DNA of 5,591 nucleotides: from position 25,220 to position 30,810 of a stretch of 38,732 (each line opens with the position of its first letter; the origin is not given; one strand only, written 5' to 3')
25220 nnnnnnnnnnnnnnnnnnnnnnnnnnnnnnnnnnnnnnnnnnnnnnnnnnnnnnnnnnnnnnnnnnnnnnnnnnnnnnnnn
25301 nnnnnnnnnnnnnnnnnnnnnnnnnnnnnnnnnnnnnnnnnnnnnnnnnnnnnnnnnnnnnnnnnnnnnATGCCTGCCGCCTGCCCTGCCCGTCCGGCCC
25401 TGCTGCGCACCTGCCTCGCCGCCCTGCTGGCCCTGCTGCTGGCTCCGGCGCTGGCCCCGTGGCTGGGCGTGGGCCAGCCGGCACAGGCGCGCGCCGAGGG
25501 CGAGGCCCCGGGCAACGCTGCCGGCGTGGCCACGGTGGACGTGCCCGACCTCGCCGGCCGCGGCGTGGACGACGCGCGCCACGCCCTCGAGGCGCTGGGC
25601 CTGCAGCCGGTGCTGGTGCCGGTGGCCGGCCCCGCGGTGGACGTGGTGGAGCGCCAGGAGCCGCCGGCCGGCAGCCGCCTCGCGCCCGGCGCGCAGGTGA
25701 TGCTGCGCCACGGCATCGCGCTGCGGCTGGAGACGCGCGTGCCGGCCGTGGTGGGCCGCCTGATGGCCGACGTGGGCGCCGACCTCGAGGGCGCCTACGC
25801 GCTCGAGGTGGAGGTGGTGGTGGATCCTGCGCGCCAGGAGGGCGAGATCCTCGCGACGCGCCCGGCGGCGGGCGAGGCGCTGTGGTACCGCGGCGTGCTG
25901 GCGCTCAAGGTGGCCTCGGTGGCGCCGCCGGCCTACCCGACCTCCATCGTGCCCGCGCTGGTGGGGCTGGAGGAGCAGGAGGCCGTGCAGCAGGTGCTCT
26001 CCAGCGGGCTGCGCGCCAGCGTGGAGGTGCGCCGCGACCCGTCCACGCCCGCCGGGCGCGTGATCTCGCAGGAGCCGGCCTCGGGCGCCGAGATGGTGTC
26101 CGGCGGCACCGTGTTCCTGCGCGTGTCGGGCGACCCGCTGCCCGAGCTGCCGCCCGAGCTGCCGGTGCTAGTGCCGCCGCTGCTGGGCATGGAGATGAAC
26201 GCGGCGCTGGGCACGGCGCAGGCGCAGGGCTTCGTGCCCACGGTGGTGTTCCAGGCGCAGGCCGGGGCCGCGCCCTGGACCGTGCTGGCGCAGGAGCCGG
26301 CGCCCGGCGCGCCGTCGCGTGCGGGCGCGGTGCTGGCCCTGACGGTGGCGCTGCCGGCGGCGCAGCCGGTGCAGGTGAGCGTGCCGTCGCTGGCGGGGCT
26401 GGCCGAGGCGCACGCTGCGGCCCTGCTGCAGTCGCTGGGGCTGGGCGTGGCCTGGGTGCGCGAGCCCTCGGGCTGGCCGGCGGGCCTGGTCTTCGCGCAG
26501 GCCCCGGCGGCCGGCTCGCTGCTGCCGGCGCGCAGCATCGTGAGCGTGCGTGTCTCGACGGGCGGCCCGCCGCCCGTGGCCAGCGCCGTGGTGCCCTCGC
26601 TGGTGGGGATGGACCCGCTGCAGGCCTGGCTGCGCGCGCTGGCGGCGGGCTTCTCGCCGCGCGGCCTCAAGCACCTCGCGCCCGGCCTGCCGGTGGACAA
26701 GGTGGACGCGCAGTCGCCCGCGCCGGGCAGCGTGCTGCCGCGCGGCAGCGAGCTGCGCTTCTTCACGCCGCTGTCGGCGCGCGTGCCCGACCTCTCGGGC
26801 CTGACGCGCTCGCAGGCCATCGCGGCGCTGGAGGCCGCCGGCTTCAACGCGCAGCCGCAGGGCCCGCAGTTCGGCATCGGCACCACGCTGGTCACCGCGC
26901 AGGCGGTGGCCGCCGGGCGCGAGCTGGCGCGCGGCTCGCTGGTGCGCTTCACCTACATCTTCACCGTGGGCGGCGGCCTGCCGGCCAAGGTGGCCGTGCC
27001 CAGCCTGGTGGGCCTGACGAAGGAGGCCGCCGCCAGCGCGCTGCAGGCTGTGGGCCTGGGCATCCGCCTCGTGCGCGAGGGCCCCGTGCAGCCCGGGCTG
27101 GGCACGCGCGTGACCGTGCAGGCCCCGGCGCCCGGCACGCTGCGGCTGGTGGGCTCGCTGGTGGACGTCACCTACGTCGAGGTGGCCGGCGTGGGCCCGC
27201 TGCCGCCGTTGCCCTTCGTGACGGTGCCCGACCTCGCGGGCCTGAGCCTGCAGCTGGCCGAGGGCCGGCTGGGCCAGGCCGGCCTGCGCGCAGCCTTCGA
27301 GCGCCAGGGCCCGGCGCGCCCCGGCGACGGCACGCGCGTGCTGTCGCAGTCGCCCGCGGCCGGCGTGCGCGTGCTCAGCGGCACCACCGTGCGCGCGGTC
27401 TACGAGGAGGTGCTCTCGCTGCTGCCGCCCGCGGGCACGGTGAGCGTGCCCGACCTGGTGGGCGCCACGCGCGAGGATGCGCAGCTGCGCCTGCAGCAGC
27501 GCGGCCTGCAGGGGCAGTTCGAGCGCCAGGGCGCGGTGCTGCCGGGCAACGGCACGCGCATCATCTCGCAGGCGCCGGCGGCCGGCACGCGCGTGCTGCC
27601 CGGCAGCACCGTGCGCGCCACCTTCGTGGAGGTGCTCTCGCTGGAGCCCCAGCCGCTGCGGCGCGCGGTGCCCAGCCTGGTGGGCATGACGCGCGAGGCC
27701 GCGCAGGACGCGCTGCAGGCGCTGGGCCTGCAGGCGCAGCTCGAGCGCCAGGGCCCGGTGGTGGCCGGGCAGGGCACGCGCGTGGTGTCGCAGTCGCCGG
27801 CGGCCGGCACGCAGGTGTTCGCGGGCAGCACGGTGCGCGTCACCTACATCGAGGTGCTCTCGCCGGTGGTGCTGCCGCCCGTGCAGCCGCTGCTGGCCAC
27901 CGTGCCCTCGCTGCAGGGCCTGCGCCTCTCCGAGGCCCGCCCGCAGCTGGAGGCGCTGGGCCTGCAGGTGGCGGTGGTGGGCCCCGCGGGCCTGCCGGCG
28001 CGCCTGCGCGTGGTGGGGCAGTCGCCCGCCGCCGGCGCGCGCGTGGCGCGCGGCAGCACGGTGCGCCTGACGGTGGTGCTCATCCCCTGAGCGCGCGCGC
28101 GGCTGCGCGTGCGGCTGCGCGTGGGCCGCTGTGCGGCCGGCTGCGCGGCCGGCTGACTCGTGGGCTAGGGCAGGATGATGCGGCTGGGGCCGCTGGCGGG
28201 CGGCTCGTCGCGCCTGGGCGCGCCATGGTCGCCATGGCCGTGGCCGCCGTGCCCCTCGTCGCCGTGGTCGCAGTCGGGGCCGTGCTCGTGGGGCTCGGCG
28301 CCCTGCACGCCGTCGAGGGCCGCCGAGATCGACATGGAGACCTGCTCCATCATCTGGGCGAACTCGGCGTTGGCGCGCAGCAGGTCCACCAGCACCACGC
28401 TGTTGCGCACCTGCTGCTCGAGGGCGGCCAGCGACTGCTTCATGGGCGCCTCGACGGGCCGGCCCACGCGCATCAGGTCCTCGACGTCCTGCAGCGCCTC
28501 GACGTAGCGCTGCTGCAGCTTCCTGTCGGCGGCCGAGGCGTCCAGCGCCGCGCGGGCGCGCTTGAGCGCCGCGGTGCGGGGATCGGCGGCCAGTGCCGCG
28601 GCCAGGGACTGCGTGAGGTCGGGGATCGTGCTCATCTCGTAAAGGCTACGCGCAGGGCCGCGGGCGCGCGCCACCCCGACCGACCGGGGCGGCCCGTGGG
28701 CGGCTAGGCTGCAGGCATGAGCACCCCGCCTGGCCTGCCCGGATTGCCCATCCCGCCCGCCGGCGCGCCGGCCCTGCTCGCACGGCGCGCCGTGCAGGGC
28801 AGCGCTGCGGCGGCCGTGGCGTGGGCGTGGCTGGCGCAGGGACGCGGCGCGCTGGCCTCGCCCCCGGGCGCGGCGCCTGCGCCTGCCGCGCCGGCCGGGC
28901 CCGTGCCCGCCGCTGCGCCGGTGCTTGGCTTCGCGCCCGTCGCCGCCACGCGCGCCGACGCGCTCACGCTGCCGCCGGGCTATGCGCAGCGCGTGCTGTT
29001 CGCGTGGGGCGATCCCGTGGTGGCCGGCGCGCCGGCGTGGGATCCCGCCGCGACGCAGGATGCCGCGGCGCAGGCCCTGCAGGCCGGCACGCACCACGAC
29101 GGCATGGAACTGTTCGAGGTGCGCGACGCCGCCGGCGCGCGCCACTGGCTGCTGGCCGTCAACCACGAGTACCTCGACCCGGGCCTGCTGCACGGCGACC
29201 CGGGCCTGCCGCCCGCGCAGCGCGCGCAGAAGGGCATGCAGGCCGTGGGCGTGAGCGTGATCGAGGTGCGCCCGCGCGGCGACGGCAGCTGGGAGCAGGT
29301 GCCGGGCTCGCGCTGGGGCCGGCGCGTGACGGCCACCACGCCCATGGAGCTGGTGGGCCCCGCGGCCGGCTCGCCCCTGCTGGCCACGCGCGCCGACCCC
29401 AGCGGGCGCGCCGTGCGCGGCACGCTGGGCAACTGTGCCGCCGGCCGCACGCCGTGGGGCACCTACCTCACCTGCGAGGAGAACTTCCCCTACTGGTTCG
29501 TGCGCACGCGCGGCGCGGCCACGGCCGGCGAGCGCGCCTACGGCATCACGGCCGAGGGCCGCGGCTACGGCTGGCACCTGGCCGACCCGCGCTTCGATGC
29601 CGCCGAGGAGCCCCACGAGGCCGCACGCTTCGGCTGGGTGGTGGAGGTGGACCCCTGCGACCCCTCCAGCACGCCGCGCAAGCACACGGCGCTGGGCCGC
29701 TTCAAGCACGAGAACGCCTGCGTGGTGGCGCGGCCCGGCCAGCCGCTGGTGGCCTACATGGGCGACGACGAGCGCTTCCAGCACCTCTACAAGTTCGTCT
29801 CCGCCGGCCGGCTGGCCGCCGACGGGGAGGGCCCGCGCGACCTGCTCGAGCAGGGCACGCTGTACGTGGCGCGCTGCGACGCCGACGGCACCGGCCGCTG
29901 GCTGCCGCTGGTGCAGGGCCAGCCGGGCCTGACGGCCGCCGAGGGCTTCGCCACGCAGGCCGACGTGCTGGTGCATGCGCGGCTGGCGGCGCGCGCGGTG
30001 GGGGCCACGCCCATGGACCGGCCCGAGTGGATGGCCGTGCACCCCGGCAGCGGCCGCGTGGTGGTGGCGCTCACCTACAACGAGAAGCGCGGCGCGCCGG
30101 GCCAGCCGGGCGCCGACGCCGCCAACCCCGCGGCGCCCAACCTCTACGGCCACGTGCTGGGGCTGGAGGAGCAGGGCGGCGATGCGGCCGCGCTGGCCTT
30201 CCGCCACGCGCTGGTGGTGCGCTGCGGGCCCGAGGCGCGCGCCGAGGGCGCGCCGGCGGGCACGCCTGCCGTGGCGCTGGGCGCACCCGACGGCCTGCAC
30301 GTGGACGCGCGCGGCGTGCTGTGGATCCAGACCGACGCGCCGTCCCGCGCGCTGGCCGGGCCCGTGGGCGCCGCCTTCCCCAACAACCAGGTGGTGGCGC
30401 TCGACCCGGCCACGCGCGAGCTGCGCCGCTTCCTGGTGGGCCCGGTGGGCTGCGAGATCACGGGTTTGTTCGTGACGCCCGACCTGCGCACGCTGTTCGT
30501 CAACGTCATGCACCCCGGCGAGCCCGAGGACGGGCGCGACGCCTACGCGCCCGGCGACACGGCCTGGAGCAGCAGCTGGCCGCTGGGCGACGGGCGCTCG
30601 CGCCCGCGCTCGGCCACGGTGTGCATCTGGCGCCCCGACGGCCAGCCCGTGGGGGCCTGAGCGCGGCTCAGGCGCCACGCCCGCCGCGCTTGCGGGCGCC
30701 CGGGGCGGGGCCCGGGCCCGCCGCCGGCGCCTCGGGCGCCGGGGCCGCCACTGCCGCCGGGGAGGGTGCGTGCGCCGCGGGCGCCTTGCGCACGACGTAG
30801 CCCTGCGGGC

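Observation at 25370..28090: Secreted protein built only of about 12 tandem PASTA-like modules, in a lipid-A-encoding (diderm) genome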

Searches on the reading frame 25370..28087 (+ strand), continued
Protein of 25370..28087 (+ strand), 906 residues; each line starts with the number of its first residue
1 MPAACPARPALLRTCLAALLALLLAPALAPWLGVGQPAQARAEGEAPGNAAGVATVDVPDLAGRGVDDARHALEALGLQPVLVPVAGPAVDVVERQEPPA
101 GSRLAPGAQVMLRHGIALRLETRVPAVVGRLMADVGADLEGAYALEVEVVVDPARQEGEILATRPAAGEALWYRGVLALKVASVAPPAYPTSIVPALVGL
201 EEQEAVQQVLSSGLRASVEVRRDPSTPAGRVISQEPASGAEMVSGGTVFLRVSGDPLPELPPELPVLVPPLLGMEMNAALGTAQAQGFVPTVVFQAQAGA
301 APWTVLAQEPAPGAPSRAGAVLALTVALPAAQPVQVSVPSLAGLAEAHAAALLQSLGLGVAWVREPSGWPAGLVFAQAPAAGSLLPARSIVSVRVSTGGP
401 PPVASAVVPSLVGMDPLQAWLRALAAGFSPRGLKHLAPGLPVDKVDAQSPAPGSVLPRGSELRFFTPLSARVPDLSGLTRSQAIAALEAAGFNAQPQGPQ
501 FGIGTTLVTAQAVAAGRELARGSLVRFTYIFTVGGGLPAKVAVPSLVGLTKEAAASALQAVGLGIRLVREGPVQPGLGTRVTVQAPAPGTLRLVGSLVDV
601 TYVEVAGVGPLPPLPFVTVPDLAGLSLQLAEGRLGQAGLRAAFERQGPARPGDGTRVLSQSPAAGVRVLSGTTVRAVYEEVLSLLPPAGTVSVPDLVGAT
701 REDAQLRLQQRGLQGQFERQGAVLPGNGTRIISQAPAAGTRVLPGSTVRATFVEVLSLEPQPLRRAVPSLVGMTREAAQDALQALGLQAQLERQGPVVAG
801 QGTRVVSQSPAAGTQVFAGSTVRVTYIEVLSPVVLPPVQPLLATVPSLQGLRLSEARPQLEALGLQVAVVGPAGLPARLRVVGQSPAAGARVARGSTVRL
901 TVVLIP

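Call 78: find_encoding_contigs(protein=P0031, flank=8000, max_places=1)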
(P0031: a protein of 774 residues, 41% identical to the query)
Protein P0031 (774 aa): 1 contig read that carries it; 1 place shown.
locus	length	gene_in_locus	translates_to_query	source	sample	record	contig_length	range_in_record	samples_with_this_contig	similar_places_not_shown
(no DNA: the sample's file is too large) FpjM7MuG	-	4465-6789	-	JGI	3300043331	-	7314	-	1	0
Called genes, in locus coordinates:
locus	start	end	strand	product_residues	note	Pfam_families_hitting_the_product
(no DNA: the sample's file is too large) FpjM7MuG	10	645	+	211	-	PF17944:Arg_decarbox_C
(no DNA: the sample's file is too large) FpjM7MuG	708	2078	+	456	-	PF00089:Trypsin, PF10459:Peptidase_S46 (faint), PF13365:Trypsin_2, PF00595:PDZ (faint), PF13180:PDZ_2, PF17820:PDZ_6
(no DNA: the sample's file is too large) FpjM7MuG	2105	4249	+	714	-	PF13180:PDZ_2 (faint), PF00595:PDZ (faint), PF17820:PDZ_6 (faint)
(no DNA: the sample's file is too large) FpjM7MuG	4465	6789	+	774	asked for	PF03793:PASTA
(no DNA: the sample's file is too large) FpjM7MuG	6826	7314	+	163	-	?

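Call 79: list_cluster_members(proteins=[window:25370-28087:+, P0003, P0005, P0015, P0034, P0049, P0066, P0071, P0051, P0094])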
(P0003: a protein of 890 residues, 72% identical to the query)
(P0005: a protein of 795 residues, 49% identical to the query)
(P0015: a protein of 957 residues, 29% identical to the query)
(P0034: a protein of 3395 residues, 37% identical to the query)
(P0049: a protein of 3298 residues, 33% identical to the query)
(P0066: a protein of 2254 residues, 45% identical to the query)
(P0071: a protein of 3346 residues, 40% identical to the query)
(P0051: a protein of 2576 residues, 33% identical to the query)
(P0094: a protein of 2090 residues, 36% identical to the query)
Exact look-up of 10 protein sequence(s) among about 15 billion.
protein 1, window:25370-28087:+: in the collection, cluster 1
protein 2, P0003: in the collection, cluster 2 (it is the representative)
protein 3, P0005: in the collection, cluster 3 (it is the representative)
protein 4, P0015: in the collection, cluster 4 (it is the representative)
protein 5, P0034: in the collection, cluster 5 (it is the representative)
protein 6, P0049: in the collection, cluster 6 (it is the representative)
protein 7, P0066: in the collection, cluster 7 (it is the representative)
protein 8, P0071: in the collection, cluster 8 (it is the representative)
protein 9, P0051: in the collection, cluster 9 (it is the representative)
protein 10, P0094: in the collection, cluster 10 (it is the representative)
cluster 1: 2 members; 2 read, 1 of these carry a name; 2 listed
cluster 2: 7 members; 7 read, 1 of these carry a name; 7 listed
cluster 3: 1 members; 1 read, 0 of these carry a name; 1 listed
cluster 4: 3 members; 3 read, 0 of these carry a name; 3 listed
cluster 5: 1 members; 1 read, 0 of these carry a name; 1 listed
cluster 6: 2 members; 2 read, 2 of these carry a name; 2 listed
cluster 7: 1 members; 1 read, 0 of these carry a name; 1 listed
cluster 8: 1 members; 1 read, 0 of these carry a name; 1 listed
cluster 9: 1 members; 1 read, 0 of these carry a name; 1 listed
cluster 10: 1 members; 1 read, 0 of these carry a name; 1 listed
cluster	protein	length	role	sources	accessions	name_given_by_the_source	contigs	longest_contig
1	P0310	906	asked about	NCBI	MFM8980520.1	MAG: PASTA domain-containing protein [Planctomycetia bacterium]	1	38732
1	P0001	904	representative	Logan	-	-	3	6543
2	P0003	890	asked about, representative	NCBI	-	-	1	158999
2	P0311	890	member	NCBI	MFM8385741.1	MAG: PASTA domain-containing protein [Planctomycetia bacterium]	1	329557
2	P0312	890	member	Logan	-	-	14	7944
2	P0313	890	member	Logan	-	-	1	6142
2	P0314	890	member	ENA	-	-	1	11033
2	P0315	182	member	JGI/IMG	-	-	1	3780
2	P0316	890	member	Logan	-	-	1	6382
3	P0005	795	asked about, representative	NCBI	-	-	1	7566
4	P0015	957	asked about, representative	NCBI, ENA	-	-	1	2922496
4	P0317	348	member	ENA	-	-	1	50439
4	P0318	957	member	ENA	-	-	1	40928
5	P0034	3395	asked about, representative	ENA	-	-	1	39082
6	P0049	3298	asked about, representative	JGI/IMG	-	beta-lactam-binding protein with PASTA domain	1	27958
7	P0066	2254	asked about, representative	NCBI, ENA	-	-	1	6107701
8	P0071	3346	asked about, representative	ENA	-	-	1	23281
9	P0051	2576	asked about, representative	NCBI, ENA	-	-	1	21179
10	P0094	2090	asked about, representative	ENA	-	-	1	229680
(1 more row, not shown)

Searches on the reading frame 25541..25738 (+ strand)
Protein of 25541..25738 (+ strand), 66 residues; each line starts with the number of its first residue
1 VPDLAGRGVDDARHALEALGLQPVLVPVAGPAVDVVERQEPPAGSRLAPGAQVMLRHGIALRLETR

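Call 18: search_protein_families(library=pfam, proteins=[window:25541-25738:+], max_evalue=10)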
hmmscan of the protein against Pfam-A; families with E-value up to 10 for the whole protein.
seq(66 aa): 1 family
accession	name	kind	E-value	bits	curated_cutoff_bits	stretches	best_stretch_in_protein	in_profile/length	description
PF03793.24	PASTA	-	3.3e-10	40.2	23.2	1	1-54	3-59/64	PASTA domain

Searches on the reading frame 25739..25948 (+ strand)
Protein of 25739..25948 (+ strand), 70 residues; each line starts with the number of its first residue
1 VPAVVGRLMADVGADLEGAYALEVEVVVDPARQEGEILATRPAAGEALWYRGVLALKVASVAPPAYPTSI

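Call 18: search_protein_families(library=pfam, proteins=[window:25739-25948:+], max_evalue=10)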
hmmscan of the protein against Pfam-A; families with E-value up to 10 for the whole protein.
seq(70 aa): 1 family
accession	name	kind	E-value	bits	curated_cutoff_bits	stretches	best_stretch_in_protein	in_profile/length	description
PF03793.24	PASTA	-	0.072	13.5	23.2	1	1-48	3-52/64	PASTA domain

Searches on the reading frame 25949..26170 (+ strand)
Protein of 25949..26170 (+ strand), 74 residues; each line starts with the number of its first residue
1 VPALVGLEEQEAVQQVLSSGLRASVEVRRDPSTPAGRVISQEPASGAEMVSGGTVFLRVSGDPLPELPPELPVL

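Call 18: search_protein_families(library=pfam, proteins=[window:25949-26170:+], max_evalue=10)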
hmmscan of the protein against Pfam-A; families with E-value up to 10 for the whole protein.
seq(74 aa): 1 family
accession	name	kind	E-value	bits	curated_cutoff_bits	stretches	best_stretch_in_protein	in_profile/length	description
PF03793.24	PASTA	-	2.6e-10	40.5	23.2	1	1-60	3-63/64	PASTA domain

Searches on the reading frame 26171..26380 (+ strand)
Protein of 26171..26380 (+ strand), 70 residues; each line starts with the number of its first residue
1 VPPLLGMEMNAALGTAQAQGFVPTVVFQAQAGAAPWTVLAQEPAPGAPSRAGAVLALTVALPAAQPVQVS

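Call 18: search_protein_families(library=pfam, proteins=[window:26171-26380:+], max_evalue=10)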
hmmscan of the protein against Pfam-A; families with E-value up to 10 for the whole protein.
seq(70 aa): 2 families
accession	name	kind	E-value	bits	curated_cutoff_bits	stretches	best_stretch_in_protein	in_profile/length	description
PF03793.24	PASTA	-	1.2e-05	25.6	23.2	1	1-59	3-62/64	PASTA domain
PF24752.1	DUF7697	-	0.027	14.9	27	1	4-26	6-28/52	Family of unknown function (DUF7697)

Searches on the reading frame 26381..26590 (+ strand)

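Call 18: search_protein_families(library=pfam, proteins=[window:26381-26590:+], max_evalue=10)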
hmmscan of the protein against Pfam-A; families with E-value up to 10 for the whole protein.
seq(70 aa): 1 family
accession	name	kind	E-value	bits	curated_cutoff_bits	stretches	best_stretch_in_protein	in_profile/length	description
PF03793.24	PASTA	-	1.4e-07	31.8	23.2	1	1-60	3-64/64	PASTA domain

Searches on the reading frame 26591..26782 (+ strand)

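Call 18: search_protein_families(library=pfam, proteins=[window:26591-26782:+], max_evalue=10)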
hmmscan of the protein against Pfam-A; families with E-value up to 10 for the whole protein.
seq(64 aa): 1 family
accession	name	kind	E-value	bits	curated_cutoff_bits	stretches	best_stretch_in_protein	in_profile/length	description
PF03793.24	PASTA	-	1.8e-05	25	23.2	1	1-57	3-60/64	PASTA domain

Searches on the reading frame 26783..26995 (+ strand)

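Call 18: search_protein_families(library=pfam, proteins=[window:26783-26995:+], max_evalue=10)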
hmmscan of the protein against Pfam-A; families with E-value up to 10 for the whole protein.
seq(71 aa): 2 families
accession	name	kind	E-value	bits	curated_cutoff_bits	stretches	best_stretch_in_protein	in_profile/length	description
PF03793.24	PASTA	-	6.2e-08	32.9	23.2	1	1-57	3-61/64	PASTA domain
PF22778.2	VCPO_2nd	-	0.15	12.5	27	1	10-65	53-108/177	VCPO second helical-bundle domain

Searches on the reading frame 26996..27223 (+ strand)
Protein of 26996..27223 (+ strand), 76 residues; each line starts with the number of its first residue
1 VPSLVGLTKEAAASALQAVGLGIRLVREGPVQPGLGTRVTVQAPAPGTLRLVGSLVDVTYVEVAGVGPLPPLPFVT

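Call 18: search_protein_families(library=pfam, proteins=[window:26996-27223:+], max_evalue=10)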
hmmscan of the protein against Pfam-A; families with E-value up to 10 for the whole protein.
seq(76 aa): 1 family
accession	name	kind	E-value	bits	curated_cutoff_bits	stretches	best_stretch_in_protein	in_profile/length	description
PF03793.24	PASTA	-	9.6e-07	29.1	23.2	1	1-59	3-61/64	PASTA domain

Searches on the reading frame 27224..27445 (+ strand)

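Call 18: search_protein_families(library=pfam, proteins=[window:27224-27445:+], max_evalue=10)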
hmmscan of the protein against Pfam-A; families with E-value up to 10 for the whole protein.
seq(74 aa): 1 family
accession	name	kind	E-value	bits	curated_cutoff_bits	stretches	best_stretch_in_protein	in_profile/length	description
PF03793.24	PASTA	-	1.9e-09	37.8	23.2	1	1-57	3-59/64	PASTA domain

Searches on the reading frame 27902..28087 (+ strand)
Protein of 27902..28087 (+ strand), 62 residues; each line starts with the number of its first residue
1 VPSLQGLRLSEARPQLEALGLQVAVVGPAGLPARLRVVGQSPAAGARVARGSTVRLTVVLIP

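Call 18: search_protein_families(library=pfam, proteins=[window:27902-28087:+], max_evalue=10)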
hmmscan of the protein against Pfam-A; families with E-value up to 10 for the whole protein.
seq(62 aa): 1 family
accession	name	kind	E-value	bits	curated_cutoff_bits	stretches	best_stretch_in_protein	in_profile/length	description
PF03793.24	PASTA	-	2.8e-14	53.2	23.2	1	1-58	3-62/64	PASTA domain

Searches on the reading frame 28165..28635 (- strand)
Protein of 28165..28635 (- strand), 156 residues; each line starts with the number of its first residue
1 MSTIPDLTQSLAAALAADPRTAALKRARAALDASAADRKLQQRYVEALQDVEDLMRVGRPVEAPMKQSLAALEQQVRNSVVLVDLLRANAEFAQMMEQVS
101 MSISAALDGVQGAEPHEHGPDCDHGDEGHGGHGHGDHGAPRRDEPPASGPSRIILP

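Call 15: search_protein_families(library=pfam, proteins=[window:28165-28635:-], max_evalue=0.01)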
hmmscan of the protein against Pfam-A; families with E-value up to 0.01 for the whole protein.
window:28165-28635:- (156 aa): 1 family
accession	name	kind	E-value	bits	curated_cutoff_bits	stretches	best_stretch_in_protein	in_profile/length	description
PF06133.16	Com_YlbF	-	4.1e-11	43.7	23.9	1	6-107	3-104/105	Control of competence regulator ComK, YlbF/YmcA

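Call 43: search_protein_families(library=ncbifam, proteins=[window:28165-28635:-], max_evalue=0.01)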
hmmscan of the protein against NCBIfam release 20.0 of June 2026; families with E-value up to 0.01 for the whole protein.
window:28165-28635:- (156 aa): 2 families
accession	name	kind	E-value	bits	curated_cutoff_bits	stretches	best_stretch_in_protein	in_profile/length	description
NF010209.0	PRK13676.1-1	equivalog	1e-05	26.2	130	1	1-99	2-100/113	YlbF/YmcA family competence regulator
NF041416.1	halo_CC_star_2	equivalog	0.00024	21.5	140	1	9-111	7-104/113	halo-CC-star protein HcsL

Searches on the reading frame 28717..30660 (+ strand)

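Call 15: search_protein_families(library=pfam, proteins=[window:28717-30660:+], max_evalue=0.01)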
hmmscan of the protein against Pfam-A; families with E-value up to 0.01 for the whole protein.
window:28717-30660:+ (647 aa): 1 family
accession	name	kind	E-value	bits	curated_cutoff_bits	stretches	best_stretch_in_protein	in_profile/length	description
PF05787.19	PhoX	-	6.7e-147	491.2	24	1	71-601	2-515/515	Alkaline phosphatase PhoX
